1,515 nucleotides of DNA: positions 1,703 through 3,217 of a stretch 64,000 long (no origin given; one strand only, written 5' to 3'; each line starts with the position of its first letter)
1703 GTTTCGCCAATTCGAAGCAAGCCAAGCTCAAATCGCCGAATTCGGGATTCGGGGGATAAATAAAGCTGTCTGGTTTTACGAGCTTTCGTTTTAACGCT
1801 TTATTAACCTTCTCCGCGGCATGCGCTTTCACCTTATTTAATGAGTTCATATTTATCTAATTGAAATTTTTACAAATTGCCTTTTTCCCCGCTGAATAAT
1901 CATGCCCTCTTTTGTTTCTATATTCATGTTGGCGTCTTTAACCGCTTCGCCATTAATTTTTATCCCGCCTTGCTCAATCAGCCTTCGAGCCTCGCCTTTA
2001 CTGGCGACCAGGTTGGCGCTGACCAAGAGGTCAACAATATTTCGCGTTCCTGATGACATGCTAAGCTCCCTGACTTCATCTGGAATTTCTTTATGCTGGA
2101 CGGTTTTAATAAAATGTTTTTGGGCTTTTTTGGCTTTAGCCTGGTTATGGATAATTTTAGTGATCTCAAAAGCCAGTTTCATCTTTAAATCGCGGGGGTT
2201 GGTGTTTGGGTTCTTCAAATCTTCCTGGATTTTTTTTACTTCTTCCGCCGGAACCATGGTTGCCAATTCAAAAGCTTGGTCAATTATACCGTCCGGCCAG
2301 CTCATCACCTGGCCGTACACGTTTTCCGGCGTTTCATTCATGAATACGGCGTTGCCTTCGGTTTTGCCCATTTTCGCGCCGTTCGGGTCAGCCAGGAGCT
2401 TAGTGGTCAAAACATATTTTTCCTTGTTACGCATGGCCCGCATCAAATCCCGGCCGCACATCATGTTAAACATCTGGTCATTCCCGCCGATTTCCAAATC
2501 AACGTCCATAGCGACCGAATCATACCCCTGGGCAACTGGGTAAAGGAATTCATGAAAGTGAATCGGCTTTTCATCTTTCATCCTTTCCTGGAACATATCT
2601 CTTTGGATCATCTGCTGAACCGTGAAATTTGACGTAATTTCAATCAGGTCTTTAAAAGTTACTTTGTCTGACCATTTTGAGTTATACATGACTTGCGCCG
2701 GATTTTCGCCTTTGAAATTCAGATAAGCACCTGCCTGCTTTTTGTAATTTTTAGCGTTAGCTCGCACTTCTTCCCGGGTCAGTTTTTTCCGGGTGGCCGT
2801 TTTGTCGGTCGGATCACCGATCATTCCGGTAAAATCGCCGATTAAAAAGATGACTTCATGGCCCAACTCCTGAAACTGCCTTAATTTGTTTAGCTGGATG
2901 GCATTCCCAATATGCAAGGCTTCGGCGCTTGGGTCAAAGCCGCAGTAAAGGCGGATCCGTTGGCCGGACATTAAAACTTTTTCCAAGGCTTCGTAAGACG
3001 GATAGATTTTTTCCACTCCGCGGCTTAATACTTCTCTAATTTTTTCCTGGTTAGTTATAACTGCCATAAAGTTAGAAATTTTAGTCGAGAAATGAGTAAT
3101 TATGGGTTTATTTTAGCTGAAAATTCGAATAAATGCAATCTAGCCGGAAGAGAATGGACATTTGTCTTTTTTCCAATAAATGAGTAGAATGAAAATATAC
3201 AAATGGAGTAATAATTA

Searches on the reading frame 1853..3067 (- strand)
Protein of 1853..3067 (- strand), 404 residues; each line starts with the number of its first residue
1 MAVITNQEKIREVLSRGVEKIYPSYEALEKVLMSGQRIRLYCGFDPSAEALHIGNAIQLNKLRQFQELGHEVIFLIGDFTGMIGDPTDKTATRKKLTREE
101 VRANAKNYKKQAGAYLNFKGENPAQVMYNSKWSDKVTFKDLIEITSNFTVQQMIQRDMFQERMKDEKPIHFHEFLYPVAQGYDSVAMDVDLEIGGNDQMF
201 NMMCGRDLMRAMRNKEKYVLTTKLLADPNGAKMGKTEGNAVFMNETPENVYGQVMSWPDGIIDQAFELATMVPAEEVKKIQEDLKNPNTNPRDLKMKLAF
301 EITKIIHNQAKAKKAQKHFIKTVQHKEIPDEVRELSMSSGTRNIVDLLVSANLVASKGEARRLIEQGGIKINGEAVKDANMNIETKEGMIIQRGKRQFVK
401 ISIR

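Call 58: find_encoding_contigs(protein=window:1853-3067:-, flank=10000, max_places=2)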
Protein window:1853-3067:- (404 aa): 3 contigs read that carry it; 2 places shown.
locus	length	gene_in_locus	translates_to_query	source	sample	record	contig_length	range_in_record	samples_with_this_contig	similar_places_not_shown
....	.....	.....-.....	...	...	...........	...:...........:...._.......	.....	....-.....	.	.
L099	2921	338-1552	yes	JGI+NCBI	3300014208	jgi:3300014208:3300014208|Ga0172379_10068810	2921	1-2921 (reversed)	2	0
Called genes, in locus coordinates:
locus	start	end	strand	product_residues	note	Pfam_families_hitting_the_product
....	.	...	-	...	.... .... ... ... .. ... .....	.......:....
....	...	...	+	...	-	-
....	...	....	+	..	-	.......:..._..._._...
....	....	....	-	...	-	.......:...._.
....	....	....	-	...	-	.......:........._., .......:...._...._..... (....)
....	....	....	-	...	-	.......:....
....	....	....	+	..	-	-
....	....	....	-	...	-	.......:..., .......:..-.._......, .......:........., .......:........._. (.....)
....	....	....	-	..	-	-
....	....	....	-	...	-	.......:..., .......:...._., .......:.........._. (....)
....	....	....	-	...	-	-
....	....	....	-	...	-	-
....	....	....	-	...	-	-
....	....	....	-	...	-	-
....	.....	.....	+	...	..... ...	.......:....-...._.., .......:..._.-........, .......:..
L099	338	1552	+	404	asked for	PF00579:tRNA-synt_1b, PF22421:SYY_C-terminal, PF01479:S4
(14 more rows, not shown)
